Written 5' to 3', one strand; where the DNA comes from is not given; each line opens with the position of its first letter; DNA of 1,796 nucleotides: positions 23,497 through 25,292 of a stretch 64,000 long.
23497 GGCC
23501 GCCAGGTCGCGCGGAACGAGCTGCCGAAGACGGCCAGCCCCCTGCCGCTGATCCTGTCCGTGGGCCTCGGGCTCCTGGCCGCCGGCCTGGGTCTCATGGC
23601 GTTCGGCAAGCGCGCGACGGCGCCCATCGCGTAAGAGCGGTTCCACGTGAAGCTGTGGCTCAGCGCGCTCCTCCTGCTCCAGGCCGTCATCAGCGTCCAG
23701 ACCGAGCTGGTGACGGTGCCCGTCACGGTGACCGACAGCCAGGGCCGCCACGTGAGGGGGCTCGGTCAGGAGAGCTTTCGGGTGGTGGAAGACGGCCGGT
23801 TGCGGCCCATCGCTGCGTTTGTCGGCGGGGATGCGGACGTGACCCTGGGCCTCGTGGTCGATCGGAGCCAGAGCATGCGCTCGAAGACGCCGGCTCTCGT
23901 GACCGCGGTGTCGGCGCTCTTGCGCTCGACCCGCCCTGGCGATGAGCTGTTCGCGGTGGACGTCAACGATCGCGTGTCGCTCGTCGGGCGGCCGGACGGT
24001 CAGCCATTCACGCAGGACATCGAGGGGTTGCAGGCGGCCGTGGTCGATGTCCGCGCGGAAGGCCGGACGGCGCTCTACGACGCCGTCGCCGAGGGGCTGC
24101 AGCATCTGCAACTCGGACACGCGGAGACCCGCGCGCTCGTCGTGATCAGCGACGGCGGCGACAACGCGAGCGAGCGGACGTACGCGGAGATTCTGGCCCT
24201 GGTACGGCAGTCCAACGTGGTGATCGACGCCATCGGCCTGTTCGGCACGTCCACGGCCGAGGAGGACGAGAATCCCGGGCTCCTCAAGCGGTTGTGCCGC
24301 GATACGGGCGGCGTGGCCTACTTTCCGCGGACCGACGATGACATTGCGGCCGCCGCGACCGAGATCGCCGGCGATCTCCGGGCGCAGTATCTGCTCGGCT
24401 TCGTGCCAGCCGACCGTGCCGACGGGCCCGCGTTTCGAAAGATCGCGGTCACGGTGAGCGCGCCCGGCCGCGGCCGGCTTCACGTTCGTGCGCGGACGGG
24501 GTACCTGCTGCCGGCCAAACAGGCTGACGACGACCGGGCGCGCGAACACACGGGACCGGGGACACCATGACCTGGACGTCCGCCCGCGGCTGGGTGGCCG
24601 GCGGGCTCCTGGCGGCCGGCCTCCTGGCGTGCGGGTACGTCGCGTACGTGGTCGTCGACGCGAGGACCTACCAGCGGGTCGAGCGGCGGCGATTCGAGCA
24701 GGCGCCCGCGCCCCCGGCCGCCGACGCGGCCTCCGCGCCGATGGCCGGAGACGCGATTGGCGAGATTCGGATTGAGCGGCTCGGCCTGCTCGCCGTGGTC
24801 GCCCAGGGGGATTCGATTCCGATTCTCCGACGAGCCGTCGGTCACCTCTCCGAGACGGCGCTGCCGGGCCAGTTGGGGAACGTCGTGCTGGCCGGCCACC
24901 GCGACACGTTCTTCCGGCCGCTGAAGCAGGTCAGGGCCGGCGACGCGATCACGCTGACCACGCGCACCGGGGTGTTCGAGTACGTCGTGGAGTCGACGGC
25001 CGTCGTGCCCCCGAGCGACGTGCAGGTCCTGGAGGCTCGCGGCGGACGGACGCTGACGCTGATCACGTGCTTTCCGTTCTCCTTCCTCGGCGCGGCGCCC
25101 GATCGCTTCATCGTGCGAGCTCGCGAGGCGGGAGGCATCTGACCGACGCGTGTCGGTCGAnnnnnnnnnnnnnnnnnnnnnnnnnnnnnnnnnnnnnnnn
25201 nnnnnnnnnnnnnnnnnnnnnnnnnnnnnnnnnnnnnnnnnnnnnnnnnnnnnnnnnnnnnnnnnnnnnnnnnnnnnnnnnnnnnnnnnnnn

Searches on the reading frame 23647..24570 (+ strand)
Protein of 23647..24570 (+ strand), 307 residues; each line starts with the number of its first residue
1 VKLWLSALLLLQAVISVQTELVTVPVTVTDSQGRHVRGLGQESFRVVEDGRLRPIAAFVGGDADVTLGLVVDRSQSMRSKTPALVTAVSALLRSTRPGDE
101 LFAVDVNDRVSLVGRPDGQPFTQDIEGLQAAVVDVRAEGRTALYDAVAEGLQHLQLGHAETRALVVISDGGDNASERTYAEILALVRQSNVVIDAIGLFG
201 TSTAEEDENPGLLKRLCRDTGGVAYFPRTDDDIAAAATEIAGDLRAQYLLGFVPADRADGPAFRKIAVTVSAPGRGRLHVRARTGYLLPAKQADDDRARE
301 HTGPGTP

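Call 15: search_protein_families(library=pfam, proteins=[window:23647-24570:+], max_evalue=0.01)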
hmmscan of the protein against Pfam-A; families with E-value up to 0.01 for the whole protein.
window:23647-24570:+ (307 aa): 3 families
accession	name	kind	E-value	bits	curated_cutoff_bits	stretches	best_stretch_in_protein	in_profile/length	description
PF13519.12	VWA_2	-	3.3e-07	31.3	27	1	69-170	3-106/107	von Willebrand factor type A domain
PF00092.34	VWA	-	0.0002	22.1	23.8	1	69-225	4-160/174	von Willebrand factor type A domain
PF05762.20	VWA_CoxE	-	0.00025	21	26.4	1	68-191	60-181/222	VWA domain containing CoxE-like protein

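Call 62: search_protein_families(library=ncbifam, proteins=[window:23647-24570:+], max_evalue=0.001)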
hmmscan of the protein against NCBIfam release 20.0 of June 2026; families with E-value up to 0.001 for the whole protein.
window:23647-24570:+ (307 aa): 1 family
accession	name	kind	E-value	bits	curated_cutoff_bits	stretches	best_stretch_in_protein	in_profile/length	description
TIGR03436.1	acidobact_VWFA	subfamily_domain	7.7e-51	173.5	81.25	1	14-287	2-322/324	VWA domain-containing protein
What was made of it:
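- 22867..25142 (+): Three tightly packed downstream genes, context only: a 255-aa protein ending LPKTAS + hydrophobic stretch + KR; a vWA protein; a sortase. NCBIfam TIGR03436 acidobact_VWFA and a class-D-like sortase just below cut-off (call 62).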

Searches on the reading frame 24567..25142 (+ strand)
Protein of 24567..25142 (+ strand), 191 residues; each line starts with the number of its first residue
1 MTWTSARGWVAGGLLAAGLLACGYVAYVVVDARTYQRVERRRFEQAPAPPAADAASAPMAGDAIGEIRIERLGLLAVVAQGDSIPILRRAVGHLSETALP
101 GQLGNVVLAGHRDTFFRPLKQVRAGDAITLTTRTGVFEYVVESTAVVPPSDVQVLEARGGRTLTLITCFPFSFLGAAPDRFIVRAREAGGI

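Call 15: search_protein_families(library=pfam, proteins=[window:24567-25142:+], max_evalue=0.01)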
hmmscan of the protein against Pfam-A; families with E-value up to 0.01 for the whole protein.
window:24567-25142:+ (191 aa): 1 family
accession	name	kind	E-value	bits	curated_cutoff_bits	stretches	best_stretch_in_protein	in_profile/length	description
PF04203.18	Sortase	-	1.2e-29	103.1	26.6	1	67-187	1-124/125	Sortase domain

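Call 62: search_protein_families(library=ncbifam, proteins=[window:24567-25142:+], max_evalue=0.001)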
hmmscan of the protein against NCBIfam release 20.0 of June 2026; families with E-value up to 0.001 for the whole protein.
window:24567-25142:+ (191 aa): 7 families
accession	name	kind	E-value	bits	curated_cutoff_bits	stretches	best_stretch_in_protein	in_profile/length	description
NF058671.1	sortase_SrtD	exception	5.7e-39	133.7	140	1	45-186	45-186/187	class D sortase, LPxTATN-specific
NF033746.1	class_D_sortase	subfamily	6.6e-36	123.1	165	1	58-187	4-133/135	class D sortase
TIGR03784.1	marine_sortase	equivalog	3.5e-24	85.4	158.25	1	17-185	4-174/174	class GN sortase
NF033747.1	class_E_sortase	subfamily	3.3e-23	82.6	160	1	35-184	33-202/211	class E sortase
TIGR01076.1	sortase_fam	subfamily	1.6e-19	70.1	39.35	1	76-185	12-125/136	sortase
NF033745.1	class_C_sortase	subfamily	6.6e-18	65.3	160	1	59-185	88-218/220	class C sortase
NF033748.1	class_F_sortase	subfamily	6.3e-06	25.9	166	1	89-168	45-133/155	class F sortase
